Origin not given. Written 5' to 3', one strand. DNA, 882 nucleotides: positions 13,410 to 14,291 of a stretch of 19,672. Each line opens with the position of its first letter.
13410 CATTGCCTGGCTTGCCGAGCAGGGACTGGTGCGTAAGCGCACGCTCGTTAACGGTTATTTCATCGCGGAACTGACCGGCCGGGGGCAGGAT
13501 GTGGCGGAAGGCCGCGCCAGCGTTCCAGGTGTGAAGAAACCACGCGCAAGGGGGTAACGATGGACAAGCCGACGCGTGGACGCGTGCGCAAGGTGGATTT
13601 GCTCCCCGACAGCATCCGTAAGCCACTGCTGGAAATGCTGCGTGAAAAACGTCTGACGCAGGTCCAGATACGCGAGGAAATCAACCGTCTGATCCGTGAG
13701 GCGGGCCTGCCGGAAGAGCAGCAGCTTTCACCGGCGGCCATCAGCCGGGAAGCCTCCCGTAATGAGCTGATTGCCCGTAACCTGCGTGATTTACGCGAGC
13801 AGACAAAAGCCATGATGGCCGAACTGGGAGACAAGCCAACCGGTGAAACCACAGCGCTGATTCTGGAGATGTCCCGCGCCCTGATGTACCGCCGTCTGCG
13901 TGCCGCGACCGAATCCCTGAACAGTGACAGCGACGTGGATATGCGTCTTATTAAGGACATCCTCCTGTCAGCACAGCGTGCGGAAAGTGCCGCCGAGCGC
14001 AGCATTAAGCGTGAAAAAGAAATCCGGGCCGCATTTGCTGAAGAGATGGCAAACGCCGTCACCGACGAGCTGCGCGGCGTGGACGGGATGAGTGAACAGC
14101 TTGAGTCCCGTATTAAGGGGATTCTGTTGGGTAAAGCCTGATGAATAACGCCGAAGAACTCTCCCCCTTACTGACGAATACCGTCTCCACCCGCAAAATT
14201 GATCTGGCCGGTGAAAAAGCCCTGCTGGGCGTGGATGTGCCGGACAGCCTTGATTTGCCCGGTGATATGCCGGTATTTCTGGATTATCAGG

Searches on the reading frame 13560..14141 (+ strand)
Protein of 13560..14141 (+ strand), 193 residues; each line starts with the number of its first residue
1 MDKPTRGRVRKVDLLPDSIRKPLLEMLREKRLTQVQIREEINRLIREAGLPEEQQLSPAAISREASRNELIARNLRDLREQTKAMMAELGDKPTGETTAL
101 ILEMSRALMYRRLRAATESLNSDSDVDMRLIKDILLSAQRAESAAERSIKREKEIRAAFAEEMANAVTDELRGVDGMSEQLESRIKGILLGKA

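Call 3: search_protein_families(library=pfam, proteins=[window:13560-14141:+], max_evalue=0.01)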
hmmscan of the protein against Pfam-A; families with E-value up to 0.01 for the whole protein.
window:13560-14141:+ (193 aa): 2 families
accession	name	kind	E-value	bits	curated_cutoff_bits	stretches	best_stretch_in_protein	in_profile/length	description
PF11985.13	Phage_Mu_Gp27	-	2.1e-33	116.6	28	1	12-193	1-173/173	Bacteriophage Mu, Gp27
PF21934.1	Yop-YscD_ppl_3rd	-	0.003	17.7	24.3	1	19-55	2-39/64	YscD/CdsD-like Bon-like domain 3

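Call 4: search_protein_families(library=phrogs, proteins=[window:13560-14141:+], max_evalue=0.01)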
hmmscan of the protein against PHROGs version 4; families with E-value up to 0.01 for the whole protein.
window:13560-14141:+ (193 aa): 2 families
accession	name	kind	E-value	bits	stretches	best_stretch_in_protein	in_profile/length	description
phrog_426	-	head and packaging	5.7e-56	190.6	1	5-193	1-183/184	terminase small subunit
phrog_30922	-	unknown function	4e-08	34.5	1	162-193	51-82/82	-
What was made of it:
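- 13560..14141 (+): Mu gp27-like small terminase subunit. Pfam Phage_Mu_Gp27 116.6 bits (call 3); PHROG 426 (call 4)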

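Call 11: search_dna_similar(query=window:13560-14138:+, collection=phages, mode=protein, max_rows=40, rows=spread)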
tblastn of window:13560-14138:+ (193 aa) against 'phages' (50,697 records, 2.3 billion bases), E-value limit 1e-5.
Records with a match: 59; places in all: 59; records where one place covers at least 80% of the query: 55.
Best place of each record, by identity: >=99% 2; <60% 57.
By first word of the organism name: Pseudomonas 24; Vibrio 12; Escherichia 7; Yersinia 5; Shigella 2; Shewanella 2; Pseudoalteromonas 2; Pasteurella 2; Stx1a-converting 1; Stx2c-converting 1; and 1 more.
By host as written in the record: Pseudomonas aeruginosa 17; Vibrio sp. 9; - 8; Yersinia pestis EV76-CN 4; Escherichia coli 3; Shigella flexneri serotype 4a 2; Shewanella sp. M16 2; Pseudoalteromonas sp. str. H100 2; and 11 more.
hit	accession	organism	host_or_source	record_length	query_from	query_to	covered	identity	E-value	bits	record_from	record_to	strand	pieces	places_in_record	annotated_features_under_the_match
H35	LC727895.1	Stx1a-converting phage Stx1_JNE122137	-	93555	1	193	100%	100.0%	3e-109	348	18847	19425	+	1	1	region of the inserted Bacteriophage Mu-like phage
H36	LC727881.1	Stx2c-converting phage Stx2c_JNE082796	-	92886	1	193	100%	100.0%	3e-109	348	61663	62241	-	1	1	region of the inserted Bacteriophage Mu-like phage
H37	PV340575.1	Escherichia phage PhiR68_1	Escherichia coli C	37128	1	193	100%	57.0%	5e-55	192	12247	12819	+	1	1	terminase small subunit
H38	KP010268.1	Shigella phage SfMu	Shigella flexneri serotype 4a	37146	1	193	100%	57.0%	5e-55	192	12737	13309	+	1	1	hypothetical protein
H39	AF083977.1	Escherichia phage Mu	Escherichia sp.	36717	1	193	100%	57.0%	6e-55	192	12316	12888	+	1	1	terminase small subunit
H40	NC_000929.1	Escherichia phage Mu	Escherichia coli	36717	1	193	100%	57.0%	6e-55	192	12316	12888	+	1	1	terminase small subunit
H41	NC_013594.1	Escherichia phage D108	Escherichia coli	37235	1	193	100%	57.0%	6e-55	192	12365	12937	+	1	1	27: terminase small subunit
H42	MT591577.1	Yersinia phage vB_YpM_Tongde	Yersinia pestis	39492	1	193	100%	57.0%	6e-55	192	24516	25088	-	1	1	hypothetical protein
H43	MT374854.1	Yersinia phage vB_YpM_6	Yersinia pestis EV76-CN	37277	1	193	100%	57.0%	7e-55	192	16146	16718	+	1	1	hypothetical protein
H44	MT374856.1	Yersinia phage vB_YpM_23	Yersinia pestis EV76-CN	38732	1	193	100%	57.0%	7e-55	192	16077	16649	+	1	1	hypothetical protein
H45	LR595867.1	Escherichia virus Mu_3F6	-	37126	1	193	100%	57.0%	9e-55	192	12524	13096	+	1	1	Phage terminase, small subunit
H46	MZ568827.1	Shewanella phage vB_SspS_MuM16-1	Shewanella sp. M16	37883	1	156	81%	52.2%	1e-32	128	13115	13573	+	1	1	terminase small subunit | hypothetical protein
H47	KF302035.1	Pseudoalteromonas phage HS6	Pseudoalteromonas sp. str. H100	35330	6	164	82%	47.8%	4e-34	132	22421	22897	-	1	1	record has no annotation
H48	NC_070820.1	Pseudoalteromonas phage HS6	Pseudoalteromonas sp. str. H100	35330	6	164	82%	47.8%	4e-34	132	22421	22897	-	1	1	terminase small subunit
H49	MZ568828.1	Shewanella phage vB_SspM_MuM16-2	Shewanella sp. M16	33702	1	191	99%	34.7%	4e-16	81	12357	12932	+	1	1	terminase small subunit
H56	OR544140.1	Pasteurella phage Pmp9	Pasteurella multocida Past9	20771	2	191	98%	33.7%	2e-18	87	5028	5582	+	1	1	terminase small subunit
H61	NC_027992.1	Pseudomonas phage JBD25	-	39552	5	193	98%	33.2%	9e-8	57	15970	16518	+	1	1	PF11985 family protein | hypothetical protein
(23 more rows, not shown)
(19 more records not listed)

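Call 29: get_annotated_region(hit=H46, flank=3000)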
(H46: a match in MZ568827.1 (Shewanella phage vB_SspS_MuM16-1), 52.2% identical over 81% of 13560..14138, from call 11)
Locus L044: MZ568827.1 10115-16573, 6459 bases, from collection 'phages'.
description: Shewanella phage vB_SspS_MuM16-1, complete genome.
organism: Shewanella phage vB_SspS_MuM16-1 (NCBI taxid 2866687)
taxonomy: Viruses; Duplodnaviria; Heunggongvirae; Uroviricota; Caudoviricetes
host: Shewanella sp. M16; source: arsenic-containing microbial mats; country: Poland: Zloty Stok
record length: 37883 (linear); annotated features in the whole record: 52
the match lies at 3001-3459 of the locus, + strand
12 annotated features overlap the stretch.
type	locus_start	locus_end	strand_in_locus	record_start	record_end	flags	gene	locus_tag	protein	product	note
CDS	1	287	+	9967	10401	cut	-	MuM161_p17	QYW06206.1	hypothetical protein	-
CDS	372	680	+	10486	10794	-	-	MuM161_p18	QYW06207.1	hypothetical protein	protein, Mup18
CDS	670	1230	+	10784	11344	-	-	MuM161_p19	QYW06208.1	lysozyme R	-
CDS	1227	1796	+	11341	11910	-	-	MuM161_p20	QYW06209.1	spanin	-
CDS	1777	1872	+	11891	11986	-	-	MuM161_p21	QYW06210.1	hypothetical protein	-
CDS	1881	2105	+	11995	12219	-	-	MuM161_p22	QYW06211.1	hypothetical protein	-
CDS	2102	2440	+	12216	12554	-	-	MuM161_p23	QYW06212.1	hypothetical protein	protein, Mup25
CDS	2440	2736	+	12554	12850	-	-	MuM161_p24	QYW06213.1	transcriptional regulator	transcriptional regulator, Mup26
CDS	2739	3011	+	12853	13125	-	-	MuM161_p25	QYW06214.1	hypothetical protein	-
CDS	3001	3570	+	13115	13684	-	-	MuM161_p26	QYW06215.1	terminase small subunit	terminase small subunit, Mup27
CDS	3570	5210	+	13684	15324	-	-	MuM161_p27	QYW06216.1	terminase large subunit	terminase large subunit, Mup28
CDS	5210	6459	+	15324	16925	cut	-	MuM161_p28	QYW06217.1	portal protein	portal protein, Mup29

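Call 30: get_annotated_region(hit=H48, flank=3000)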
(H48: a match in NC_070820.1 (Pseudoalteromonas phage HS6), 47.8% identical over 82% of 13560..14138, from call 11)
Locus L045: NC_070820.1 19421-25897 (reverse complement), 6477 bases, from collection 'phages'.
description: Pseudoalteromonas phage HS6, complete genome.
organism: Pseudoalteromonas phage HS6 (NCBI taxid 1357710)
taxonomy: Viruses; Duplodnaviria; Heunggongvirae; Uroviricota; Caudoviricetes
host: Pseudoalteromonas sp. str. H100; source: seawater; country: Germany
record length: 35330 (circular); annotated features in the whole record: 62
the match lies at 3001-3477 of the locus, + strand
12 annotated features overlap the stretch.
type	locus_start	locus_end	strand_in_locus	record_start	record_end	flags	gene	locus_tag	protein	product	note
CDS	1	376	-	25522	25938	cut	-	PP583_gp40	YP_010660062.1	DUF4124 domain-containing protein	-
CDS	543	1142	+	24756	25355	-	-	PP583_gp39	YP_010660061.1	endolysin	-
CDS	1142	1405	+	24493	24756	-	-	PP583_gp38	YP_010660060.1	hypothetical protein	-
CDS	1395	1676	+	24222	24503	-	-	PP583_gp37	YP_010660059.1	hypothetical protein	-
CDS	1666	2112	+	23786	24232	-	-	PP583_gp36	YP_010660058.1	holin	-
CDS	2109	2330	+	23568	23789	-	-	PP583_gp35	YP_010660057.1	DksA-like zinc-finger protein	-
CDS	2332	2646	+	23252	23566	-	-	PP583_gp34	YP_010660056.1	DUF2730 family protein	-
CDS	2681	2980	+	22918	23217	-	-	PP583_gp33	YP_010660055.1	hypothetical protein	-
CDS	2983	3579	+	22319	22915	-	-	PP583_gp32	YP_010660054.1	terminase small subunit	-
CDS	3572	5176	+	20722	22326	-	-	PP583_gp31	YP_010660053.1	terminase family protein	-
CDS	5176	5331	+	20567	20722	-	-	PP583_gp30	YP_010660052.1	hypothetical protein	-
CDS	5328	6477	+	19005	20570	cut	-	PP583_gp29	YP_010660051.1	DUF935 domain-containing protein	-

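Call 31: get_annotated_region(hit=H56, flank=3000)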
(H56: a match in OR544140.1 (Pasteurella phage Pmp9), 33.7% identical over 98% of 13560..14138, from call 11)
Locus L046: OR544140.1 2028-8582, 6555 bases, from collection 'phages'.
description: Pasteurella phage Pmp9, complete genome.
organism: Pasteurella phage Pmp9 (NCBI taxid 3127685)
taxonomy: Viruses
host: Pasteurella multocida Past9; source: human peritoneal diaylsis; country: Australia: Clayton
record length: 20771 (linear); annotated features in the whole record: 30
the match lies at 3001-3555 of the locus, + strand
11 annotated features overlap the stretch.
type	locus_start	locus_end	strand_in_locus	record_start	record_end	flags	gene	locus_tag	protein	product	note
CDS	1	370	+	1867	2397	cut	-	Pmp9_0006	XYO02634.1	hypothetical protein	-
CDS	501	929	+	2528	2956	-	-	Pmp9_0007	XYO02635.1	late transcriptional activator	-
CDS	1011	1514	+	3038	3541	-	-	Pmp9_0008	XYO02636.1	amidase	-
CDS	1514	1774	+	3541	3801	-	-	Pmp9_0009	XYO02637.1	membrane protein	-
CDS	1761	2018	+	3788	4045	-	-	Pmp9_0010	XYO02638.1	hypothetical protein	-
CDS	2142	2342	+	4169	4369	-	-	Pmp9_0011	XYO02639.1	DksA-like zinc-finger protein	-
CDS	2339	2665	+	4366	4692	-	-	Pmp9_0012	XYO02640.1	hypothetical protein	-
CDS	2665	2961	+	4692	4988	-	-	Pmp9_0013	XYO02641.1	hypothetical protein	-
CDS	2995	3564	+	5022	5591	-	-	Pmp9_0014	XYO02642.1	terminase small subunit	-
CDS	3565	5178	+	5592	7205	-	-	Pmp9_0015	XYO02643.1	hypothetical protein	-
CDS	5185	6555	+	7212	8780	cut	-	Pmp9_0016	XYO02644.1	portal protein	-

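Call 32: get_annotated_region(hit=H61, flank=3000)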
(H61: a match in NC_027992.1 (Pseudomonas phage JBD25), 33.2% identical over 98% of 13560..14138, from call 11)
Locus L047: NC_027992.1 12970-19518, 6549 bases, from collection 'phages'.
description: Pseudomonas phage JBD25, complete genome.
organism: Pseudomonas phage JBD25 (NCBI taxid 1225792)
taxonomy: Viruses; Duplodnaviria; Heunggongvirae; Uroviricota; Caudoviricetes
host: -; source: -; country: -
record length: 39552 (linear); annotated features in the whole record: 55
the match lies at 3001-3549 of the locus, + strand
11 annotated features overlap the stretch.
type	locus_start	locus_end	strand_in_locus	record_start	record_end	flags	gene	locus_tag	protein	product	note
CDS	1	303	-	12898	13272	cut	-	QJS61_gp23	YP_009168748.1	hypothetical protein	-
CDS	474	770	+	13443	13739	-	-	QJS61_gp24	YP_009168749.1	hypothetical protein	-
CDS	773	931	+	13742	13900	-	-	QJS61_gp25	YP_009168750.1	hypothetical protein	an automated process has identified a potential problem with this gene model; the current end5 and/or the end3 may need ...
CDS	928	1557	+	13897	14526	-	-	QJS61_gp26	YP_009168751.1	transglycosylase SLT domain protein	-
CDS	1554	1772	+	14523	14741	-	-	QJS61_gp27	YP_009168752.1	hypothetical protein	-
CDS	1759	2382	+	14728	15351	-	-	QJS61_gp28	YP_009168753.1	hypothetical protein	-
CDS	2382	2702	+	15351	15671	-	-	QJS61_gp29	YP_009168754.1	PF10805 family protein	-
CDS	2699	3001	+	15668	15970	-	-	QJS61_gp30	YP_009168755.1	hypothetical protein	-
CDS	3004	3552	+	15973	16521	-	-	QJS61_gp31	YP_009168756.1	PF11985 family protein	-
CDS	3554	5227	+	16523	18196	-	-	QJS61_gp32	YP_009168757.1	hypothetical protein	-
CDS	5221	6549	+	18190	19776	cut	-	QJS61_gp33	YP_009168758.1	PF06074 family protein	-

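Call 33: get_annotated_region(hit=H49, flank=3000)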
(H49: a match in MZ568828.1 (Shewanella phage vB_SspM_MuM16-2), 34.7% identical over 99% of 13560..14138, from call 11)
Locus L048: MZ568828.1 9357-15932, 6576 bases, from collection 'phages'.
description: Shewanella phage vB_SspM_MuM16-2, complete genome.
organism: Shewanella phage vB_SspM_MuM16-2 (NCBI taxid 2866685)
taxonomy: Viruses; Duplodnaviria; Heunggongvirae; Uroviricota; Caudoviricetes
host: Shewanella sp. M16; source: arsenic-containing microbial mats; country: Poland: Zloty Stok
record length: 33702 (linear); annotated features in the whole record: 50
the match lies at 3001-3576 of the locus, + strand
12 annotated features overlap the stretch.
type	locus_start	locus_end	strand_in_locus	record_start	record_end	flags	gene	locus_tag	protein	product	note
CDS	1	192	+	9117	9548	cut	-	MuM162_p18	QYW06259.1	middle operon regulator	Middle operon regulator, Mor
CDS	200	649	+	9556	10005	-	-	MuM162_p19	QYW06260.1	hypothetical protein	-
CDS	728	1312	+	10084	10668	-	-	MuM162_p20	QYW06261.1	lysozyme family protein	lysozyme (N-acetylmuramidase) family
CDS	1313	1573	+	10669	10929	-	-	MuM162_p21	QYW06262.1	hypothetical protein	-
CDS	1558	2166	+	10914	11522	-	-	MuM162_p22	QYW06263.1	transmembrane segment containicg protein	-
CDS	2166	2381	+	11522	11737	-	-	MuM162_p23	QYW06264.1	C4-type zinc finger protein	C4-type zinc finger protein, DksA/TraR family protein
CDS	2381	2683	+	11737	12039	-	-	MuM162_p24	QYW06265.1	N-terminal signal sequence containing protein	-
CDS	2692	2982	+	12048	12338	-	-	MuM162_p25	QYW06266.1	hypothetical protein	-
CDS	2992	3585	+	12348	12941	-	-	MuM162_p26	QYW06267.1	terminase small subunit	-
CDS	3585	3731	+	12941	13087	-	-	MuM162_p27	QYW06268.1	hypothetical protein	-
CDS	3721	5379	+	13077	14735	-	-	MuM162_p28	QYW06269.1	terminase large subunit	terminase, large subunit, Mu-like protein gp28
CDS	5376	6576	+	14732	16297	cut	-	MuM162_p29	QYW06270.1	portal protein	portal protein, Mu-like protein gp29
